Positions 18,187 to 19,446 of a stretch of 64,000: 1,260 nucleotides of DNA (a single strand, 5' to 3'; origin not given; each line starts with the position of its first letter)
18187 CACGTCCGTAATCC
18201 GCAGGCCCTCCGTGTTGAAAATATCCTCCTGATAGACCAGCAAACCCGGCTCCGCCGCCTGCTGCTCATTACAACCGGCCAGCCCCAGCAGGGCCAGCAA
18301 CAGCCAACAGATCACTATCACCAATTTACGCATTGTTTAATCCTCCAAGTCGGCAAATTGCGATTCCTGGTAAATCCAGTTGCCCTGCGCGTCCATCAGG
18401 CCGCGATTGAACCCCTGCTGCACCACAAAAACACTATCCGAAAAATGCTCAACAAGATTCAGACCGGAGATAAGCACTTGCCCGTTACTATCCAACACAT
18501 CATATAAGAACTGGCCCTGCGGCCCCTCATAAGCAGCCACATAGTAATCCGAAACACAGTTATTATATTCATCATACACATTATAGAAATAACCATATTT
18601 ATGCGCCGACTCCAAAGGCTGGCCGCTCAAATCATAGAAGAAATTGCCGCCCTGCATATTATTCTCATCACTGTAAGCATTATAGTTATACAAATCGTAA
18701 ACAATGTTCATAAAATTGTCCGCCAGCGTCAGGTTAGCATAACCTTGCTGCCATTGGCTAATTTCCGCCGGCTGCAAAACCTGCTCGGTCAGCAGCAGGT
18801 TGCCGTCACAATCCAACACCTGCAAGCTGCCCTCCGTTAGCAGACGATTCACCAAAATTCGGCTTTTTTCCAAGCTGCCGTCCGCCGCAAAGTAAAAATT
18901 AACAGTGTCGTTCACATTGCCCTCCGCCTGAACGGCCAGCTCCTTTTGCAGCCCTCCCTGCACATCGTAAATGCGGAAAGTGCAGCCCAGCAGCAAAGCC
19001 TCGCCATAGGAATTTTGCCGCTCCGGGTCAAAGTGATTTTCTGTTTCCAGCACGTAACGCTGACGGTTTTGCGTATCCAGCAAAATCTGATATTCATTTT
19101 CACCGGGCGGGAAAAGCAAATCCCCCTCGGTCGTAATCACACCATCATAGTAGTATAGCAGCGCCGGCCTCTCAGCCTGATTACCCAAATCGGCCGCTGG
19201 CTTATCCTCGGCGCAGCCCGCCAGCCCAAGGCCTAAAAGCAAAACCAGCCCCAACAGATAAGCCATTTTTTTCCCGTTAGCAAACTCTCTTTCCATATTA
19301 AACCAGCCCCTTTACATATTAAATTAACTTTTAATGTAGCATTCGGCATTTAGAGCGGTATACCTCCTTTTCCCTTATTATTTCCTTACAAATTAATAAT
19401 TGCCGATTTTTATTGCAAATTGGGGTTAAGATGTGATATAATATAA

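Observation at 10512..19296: Seven-gene lipoprotein operon: six tandem WG-repeat paralogs plus an orphan PstS-like binding protein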

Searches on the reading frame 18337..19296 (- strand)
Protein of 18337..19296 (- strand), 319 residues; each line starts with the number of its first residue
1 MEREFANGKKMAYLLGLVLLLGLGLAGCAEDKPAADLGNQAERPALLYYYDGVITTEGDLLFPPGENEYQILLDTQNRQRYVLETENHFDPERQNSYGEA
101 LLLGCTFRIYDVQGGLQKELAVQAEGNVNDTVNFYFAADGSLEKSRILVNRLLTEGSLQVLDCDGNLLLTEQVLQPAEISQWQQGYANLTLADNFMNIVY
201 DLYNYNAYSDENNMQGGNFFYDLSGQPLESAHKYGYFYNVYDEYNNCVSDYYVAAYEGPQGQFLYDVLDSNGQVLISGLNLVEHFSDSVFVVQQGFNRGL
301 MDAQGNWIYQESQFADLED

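Call 3: search_protein_families(library=pfam, proteins=[window:18337-19296:-], max_evalue=1)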
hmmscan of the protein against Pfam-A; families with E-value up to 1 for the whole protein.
window:18337-19296:- (319 aa): 2 families
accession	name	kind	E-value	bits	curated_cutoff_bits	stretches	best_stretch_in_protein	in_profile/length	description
PF16465.11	DUF5046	-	3.2e-13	50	25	1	150-316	102-260/264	Domain of unknown function (DUF5046)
PF20101.4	DUF6491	-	0.12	12.8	27.5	0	12-38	2-28/138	Family of unknown function (DUF6491)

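Call 4: search_protein_families(library=ncbifam, proteins=[window:18337-19296:-], max_evalue=1)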
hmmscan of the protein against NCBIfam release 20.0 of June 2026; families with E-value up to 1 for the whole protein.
window:18337-19296:- (319 aa): 1 family
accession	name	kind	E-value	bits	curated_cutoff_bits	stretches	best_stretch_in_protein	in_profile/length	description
NF046001.1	SecDF_plasm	equivalog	0.1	10.6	500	1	129-247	94-210/878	protein translocase subunit SecDF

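Call 5: search_solved_structures(query=window:18337-19296:-, max_evalue=10, show_alignments=2)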
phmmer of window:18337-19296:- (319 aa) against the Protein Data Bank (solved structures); distinct sequences matched with E-value up to 10: 1.
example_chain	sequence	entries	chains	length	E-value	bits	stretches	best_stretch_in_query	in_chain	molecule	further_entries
2dl6_A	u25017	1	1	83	1.9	11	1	162-201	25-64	Chromodomain-helicase-DNA-binding protein 8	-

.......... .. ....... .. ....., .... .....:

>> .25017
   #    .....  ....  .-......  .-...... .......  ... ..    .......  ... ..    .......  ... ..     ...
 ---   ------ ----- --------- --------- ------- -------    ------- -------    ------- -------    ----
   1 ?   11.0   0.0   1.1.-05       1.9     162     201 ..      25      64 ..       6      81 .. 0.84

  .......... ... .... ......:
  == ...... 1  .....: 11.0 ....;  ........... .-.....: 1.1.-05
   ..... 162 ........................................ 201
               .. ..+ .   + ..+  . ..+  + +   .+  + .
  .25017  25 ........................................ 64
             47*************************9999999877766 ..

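Call 8: find_homologous_proteins(query=window:18337-19296:-, max_evalue=0.001)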
Query window:18337-19296:- (319 aa): 14 proteins with E <= 0.001 among 2703 candidates.
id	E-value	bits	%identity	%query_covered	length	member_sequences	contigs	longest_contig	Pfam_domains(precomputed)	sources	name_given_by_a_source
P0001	4.8e-210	715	100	100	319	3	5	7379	PF16465.11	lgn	-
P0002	9.5e-153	526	76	100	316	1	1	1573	PF16465.11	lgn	-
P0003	1.1e-125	437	62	100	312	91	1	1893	PF16465.11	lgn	-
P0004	3.6e-125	436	62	100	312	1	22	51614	PF16465.11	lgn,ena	-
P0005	6.3e-125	435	62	100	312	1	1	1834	PF16465.11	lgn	-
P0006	2.4e-120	420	62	100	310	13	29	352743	PF16465.11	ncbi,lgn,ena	-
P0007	3.7e-86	307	62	76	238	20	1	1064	-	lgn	-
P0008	1.8e-81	292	60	71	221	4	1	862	-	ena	-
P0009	1.0e-80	290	47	90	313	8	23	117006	PF16465.11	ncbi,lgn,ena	-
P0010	1.6e-77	279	45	97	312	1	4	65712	PF16465.11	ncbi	-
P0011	1.9e-77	279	46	92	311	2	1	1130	PF16465.11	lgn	-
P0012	6.3e-76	274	47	96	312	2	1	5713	PF16465.11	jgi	-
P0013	1.5e-74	269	47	92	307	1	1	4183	PF16465.11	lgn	-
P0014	2.1e-70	256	64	64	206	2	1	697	-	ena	-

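Call 10: find_encoding_contigs(protein=P0006, flank=10000, max_places=3)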
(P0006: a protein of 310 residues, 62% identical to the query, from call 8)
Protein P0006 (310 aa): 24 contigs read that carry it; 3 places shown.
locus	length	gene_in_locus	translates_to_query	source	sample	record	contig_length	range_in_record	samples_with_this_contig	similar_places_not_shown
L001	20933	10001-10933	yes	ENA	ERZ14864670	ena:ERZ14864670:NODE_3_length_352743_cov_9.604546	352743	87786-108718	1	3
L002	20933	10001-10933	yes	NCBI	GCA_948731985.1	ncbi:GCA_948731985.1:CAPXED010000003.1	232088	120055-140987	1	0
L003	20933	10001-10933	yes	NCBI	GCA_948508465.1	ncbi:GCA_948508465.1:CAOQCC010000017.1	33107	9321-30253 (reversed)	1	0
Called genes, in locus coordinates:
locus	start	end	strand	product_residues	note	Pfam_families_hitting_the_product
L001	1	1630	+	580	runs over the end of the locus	PF02734:Dak2, PF21645:FakA-like_M, PF13684:FakA-like_C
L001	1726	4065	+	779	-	PF17191:RecG_wedge, PF01336:tRNA_anti-codon, PF00270:DEAD, PF04851:ResIII, PF07517:SecA_DEAD (weak), PF00271:Helicase_C, PF19833:RecG_dom3_C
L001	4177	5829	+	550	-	PF11518:DUF3221 (faint), PF07833:Cu_amine_oxidN1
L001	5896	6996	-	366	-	PF07833:Cu_amine_oxidN1 (weak)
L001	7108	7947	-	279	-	PF03180:Lipoprotein_9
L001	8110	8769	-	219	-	PF00528:BPD_transp_1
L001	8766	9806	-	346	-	PF00005:ABC_tran, PF02463:SMC_N, PF13304:AAA_21 (weak), PF09383:NIL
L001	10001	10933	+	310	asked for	PF16465:DUF5046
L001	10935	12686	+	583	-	PF16465:DUF5046 (weak)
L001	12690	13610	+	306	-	-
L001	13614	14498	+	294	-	-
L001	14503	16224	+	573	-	-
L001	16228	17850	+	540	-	PF16465:DUF5046 (faint)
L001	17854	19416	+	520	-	PF16465:DUF5046 (weak)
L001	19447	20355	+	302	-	PF12849:PBP_like_2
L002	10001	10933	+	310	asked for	PF16465:DUF5046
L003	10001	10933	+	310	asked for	PF16465:DUF5046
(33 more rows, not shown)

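Call 11: find_encoding_contigs(protein=P0009, flank=10000, max_places=3)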
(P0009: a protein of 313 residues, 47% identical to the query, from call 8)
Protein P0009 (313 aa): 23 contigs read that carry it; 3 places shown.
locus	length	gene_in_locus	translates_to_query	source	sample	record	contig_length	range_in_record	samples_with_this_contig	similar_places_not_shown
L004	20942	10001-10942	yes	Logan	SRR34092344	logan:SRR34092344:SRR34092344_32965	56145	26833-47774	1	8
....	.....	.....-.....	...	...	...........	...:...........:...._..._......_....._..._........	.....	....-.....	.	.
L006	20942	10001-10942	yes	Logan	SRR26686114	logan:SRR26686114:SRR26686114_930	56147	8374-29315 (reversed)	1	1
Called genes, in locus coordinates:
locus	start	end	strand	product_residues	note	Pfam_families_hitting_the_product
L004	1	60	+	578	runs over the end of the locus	PF02734:Dak2, PF21645:FakA-like_M, PF13684:FakA-like_C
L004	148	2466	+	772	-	PF17191:RecG_wedge, PF01336:tRNA_anti-codon, PF00270:DEAD, PF04851:ResIII, PF00271:Helicase_C, PF19833:RecG_dom3_C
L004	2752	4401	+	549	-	PF11518:DUF3221 (faint), PF07833:Cu_amine_oxidN1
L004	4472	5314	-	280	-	PF03180:Lipoprotein_9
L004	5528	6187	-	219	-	PF00528:BPD_transp_1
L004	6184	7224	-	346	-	PF00005:ABC_tran, PF02463:SMC_N (weak), PF13304:AAA_21 (weak), PF09383:NIL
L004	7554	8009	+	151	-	PF20935:DUF6847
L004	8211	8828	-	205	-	-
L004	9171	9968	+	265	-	PF00106:adh_short, PF08659:KR, PF23441:SDR (faint), PF13561:adh_short_C2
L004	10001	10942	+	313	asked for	PF16465:DUF5046 (weak)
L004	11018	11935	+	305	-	PF12849:PBP_like_2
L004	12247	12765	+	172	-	PF02482:Ribosomal_S30AE, PF16321:Ribosom_S30AE_C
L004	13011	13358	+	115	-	PF01740:STAS, PF13466:STAS_2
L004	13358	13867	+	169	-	PF13581:HATPase_c_2, PF02518:HATPase_c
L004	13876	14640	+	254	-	PF04542:Sigma70_r2, PF04539:Sigma70_r3, PF08281:Sigma70_r4_2 (weak), PF04545:Sigma70_r4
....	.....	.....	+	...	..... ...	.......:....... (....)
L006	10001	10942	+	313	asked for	PF16465:DUF5046 (weak)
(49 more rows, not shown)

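Call 12: find_encoding_contigs(protein=P0010, flank=10000, max_places=3)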
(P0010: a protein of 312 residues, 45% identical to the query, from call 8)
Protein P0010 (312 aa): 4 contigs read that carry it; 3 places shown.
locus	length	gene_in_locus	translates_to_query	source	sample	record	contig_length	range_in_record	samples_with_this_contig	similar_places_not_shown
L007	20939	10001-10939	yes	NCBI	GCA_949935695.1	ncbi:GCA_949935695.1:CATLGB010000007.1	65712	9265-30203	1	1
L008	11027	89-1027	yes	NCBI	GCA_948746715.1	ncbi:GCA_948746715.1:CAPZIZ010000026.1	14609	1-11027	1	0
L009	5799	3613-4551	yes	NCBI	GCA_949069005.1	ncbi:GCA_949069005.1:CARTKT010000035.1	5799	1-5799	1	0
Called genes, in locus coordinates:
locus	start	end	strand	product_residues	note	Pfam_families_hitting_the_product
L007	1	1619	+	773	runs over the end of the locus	PF17191:RecG_wedge, PF01336:tRNA_anti-codon, PF00270:DEAD, PF04851:ResIII, PF00271:Helicase_C, PF19833:RecG_dom3_C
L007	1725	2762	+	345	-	PF07833:Cu_amine_oxidN1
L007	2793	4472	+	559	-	PF11518:DUF3221 (faint), PF07833:Cu_amine_oxidN1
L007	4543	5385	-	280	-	PF03180:Lipoprotein_9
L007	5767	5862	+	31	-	-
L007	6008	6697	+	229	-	-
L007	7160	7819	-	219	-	PF00528:BPD_transp_1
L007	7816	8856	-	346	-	PF00005:ABC_tran, PF02463:SMC_N, PF13304:AAA_21 (faint), PF09383:NIL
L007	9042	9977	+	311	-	PF16465:DUF5046 (weak)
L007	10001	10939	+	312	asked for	PF16465:DUF5046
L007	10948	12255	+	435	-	PF16465:DUF5046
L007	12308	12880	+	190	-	PF12849:PBP_like_2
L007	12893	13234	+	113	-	-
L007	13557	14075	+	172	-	PF02482:Ribosomal_S30AE, PF16321:Ribosom_S30AE_C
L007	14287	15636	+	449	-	PF01554:MatE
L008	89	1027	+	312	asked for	PF16465:DUF5046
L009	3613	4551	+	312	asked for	PF16465:DUF5046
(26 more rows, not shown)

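Call 18: find_related_loci(query=A2, collection=genome_contigs, flank=10000)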
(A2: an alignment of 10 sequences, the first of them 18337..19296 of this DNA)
Query A2 (319 aa) in genome_contigs; peptide patterns used: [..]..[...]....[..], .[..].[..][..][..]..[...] (x = any residue, [..] = any of these).
45 stretches matched a pattern; 13 encode a relative of the query (tblastn E <= 1e-3); 13 distinct loci.
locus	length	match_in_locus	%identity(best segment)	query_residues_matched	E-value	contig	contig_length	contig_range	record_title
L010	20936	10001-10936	63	1-319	2e-130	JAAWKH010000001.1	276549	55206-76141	MAG: Peptococcaceae bacterium isolate ABMPRH_86_1 SL341413_scaffold_1, whole genome shotgun sequence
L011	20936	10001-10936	47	7-319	5e-89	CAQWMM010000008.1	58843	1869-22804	MAG TPA_asm: uncultured Firmicutes bacterium isolate MGBC125362 genome assembly, contig: MGBC125362.8, whole genome shot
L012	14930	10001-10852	47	34-319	1e-80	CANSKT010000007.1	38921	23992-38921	MAG TPA_asm: uncultured Peptococcaceae bacterium isolate SRR15633974_bin.16_metawrap_v1.3_MAG genome assembly, contig: N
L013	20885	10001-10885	46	26-319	7e-78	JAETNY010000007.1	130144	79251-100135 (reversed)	MAG: Bacillota bacterium isolate S11_Bin2 scaffold_78, whole genome shotgun sequence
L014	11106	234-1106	28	31-319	1e-26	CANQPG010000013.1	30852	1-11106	MAG: uncultured Peptococcaceae bacterium isolate Lapin-012__bin31 genome assembly, contig: Lapin-012__NODE_2270_length_3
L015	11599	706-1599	27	26-319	2e-25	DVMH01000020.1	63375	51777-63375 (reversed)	MAG TPA_asm: Candidatus Avidehalobacter gallistercoris isolate 2830 CHK33__C243843_L63375_ERR2241698, whole genome shotg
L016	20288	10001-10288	34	222-318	8e-12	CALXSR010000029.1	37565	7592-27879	MAG: uncultured Clostridia bacterium isolate E03__bin212 genome assembly, contig: E03__k127_2401912, whole genome shotgu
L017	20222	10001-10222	43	251-314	1e-11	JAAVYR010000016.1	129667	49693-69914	MAG: Peptococcaceae bacterium isolate ABMPRH_3_0 k141_936347, whole genome shotgun sequence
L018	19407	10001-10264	34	237-314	2e-10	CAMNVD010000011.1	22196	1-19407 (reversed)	MAG: uncultured Clostridia bacterium isolate SRR19792984_bin.14_metawrap_v1.3_MAG genome assembly, contig: ERZ12290374_2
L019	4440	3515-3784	36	227-314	3e-10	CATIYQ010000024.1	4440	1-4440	MAG: uncultured Peptococcaceae bacterium isolate iMGMC-1032_1678881701 genome assembly, contig: MegahitA5_213326, whole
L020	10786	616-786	44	263-319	8e-10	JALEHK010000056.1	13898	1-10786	MAG: Oscillospiraceae bacterium isolate SUG7 k141_5596493, whole genome shotgun sequence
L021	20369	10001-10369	26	178-319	6e-8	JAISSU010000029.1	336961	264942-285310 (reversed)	MAG: Lachnospiraceae bacterium isolate Md513_bin111 k119_1429749, whole genome shotgun sequence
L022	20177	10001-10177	35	260-319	4e-6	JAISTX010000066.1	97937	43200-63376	MAG: Eubacteriales Family XIII. Incertae Sedis bacterium isolate Md513_bin44 k119_1249821, whole genome shotgun sequence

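Call 22: search_protein_families(library=pfam, proteins=[L022:7997-10180:+, L022:10221-12467:+, L022:12489-14825:+, L021:8711-10372:+, L021:10429-11466:+, L016:8831-10297:+, L017:7290-8729:+, L020:801-1814:+], max_evalue=0.01)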
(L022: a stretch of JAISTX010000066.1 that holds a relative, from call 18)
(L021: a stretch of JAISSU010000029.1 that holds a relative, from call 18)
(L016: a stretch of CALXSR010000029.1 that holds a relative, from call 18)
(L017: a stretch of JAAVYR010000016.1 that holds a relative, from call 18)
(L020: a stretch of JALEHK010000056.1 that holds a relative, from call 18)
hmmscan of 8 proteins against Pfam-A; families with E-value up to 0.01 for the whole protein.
L022:7997-10180:+ (727 aa): 3 families
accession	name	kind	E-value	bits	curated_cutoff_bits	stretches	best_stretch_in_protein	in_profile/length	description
PF12849.12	PBP_like_2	-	3e-19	70.3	27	1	202-355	84-248/267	PBP superfamily domain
PF16465.11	DUF5046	-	0.0029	17.4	25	1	669-724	201-260/264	Domain of unknown function (DUF5046)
PF13531.11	SBP_bac_11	-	0.004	17.4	25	0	341-383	184-226/227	Bacterial extracellular solute-binding protein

L022:10221-12467:+ (748 aa): 1 family
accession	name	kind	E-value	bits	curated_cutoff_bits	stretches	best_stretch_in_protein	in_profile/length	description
PF12849.12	PBP_like_2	-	2.9e-24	86.7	27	1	156-382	14-262/267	PBP superfamily domain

L022:12489-14825:+ (778 aa): 3 families
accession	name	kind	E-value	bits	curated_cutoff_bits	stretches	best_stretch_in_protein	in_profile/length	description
PF12849.12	PBP_like_2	-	2.3e-24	87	27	1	162-383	14-250/267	PBP superfamily domain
PF13531.11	SBP_bac_11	-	0.00094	19.4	25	1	230-409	72-226/227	Bacterial extracellular solute-binding protein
PF16465.11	DUF5046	-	0.0043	16.8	25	0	745-777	229-262/264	Domain of unknown function (DUF5046)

L021:8711-10372:+ (553 aa): 1 family
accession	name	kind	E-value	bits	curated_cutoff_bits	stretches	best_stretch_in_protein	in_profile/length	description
PF16465.11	DUF5046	-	0.00083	19.1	25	1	513-551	223-261/264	Domain of unknown function (DUF5046)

L021:10429-11466:+ (345 aa): 1 family
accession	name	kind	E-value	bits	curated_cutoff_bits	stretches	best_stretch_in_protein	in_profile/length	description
PF12849.12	PBP_like_2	-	2.9e-18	67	27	1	152-304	87-250/267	PBP superfamily domain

L016:8831-10297:+ (488 aa): 2 families
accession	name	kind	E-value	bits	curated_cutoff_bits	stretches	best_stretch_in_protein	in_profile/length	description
PF14903.11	WG_beta_rep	-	2.1e-08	34.5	25.6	1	214-246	1-33/35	WG containing repeat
PF16465.11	DUF5046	-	3.6e-08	33.4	25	1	409-485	182-261/264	Domain of unknown function (DUF5046)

L017:7290-8729:+ (479 aa): 2 families
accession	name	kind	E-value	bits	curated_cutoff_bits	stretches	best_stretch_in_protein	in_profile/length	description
PF16465.11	DUF5046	-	5.5e-11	42.7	25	1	389-475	179-261/264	Domain of unknown function (DUF5046)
PF14903.11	WG_beta_rep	-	1.6e-06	28.5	25.6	0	216-243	2-29/35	WG containing repeat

L020:801-1814:+ (337 aa): 1 family
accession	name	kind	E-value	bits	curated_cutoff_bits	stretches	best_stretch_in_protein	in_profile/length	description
PF12849.12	PBP_like_2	-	1.6e-22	81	27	1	81-321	13-265/267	PBP superfamily domain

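Call 27: predict_structure(alignment_id=A1)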
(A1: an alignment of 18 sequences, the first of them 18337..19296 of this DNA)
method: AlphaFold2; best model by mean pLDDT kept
length: 319 residues; sequences in the alignment: 18
mean_pLDDT: 85.0   pTM: 0.78
mean pLDDT of the five models: 85.0, 84.9, 84.0, 83.6, 83.3
residues with pLDDT >= 90: 208; 70-90: 52; 50-70: 34; < 50: 25
segments of 3 or more residues with pLDDT < 50: 1-5, 24-40
pLDDT, mean of each block of 10 residues (from residue 1): 48 62 44 39 83 95 95 91 96 87 96 96 85 94 96 94 97 93 90 94 74 85 94 89 75 93 94 95 90 94 95 67
secondary structure, 60 per line:
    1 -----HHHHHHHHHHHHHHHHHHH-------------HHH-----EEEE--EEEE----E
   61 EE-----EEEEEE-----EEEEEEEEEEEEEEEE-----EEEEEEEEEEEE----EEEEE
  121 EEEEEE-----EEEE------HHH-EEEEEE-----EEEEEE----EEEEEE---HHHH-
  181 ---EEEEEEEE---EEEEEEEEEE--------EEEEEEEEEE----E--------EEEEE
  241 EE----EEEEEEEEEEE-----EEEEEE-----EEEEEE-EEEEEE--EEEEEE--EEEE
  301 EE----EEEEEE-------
elements in order: H6-24 E46-49 E52-55 E60-62 E68-73 E79-94 E100-111 E116-126 E132-135 E146-151 E157-162 E167-172 H176-179 E184-191 E195-204 E213-222 E236-242 E247-257 E263-268 E274-279 E281-286 E289-294 E297-302 E307-312

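Call 29: fold_search(model_id=the predicted structure, library=pdb)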
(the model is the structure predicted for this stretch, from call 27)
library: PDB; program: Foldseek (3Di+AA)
matches with E <= 10: 929; with E <= 0.001: 38
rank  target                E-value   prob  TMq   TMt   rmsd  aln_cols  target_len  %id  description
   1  8hmc_A                3.6e-05  0.98  0.18  0.10  20.1       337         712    9  base module state 1 of Tetrahymena IFT-A (released 2023-06-14)
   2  7ron                  3.8e-05  1.00  0.34  0.20   9.4       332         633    9  Crystal structure of the Friedel-Crafts alkylating enzyme CylK from Cylindospermum licheniforme (released 2022-03-23)
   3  3ddu                  6.2e-05  1.00  0.33  0.19  10.0       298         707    9  Prolyl Oligopeptidase with GSK552 (released 2008-08-19)
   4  8f5o_C                7.2e-05  0.82  0.14  0.05  20.6       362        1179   10  Structure of Leishmania tarentolae IFT-A (state 1) (released 2022-12-21)
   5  6qnp_A                7.6e-05  0.98  0.19  0.18  12.8       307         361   11  CLATHRIN HEAVY CHAIN N-TERMINAL DOMAIN BOUND TO GTSE1 LIDL MOTIF (released 2019-08-28)
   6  9xrl_A                8.5e-05  0.99  0.19  0.17  14.2       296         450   12  Structure of mouse cytoplasmic lattice (CPL) repeating unit (released 2026-03-18)
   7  8f5p_B                1.1e-04  0.96  0.19  0.08  20.5       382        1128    9  Structure of Leishmania tarentolae IFT-A (state 2) (released 2022-12-21)
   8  7wb4_E                1.6e-04  0.99  0.24  0.08  14.5       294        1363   10  Cryo-EM structure of the NR subunit from X. laevis NPC (released 2022-03-02)
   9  6rxt_UG               1.6e-04  0.94  0.18  0.14  14.0       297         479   11  Cryo-EM structure of the 90S pre-ribosome (Kre33-Noc4) from Chaetomium thermophilum, state A (released 2019-08-14)
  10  1vz3                  1.8e-04  1.00  0.34  0.19   9.8       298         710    9  PROLYL OLIGOPEPTIDASE FROM PORCINE BRAIN, T597C MUTANT (released 2004-07-01)
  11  3eq8                  2.1e-04  1.00  0.34  0.19   9.9       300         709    9  Prolyl oligopeptidase complexed with R-Pro-(decarboxy-Pro)-Type inhibitors (released 2009-08-25)
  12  3wsy_A                2.5e-04  1.00  0.33  0.19   9.0       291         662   11  SorLA Vps10p domain in complex with its own propeptide fragment (released 2015-02-04)
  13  5oql_F                3.1e-04  0.97  0.21  0.18  11.7       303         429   10  Cryo-EM structure of the 90S pre-ribosome from Chaetomium thermophilum (released 2017-10-11)
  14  9q5y_B                3.4e-04  1.00  0.33  0.19   9.7       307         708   10  Human prolyl endopeptidase (PREP) - complex with YX45 (released 2026-01-21)
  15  1qfm                  4.2e-04  1.00  0.34  0.19   9.6       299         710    9  PROLYL OLIGOPEPTIDASE FROM PORCINE MUSCLE (released 1999-05-13)
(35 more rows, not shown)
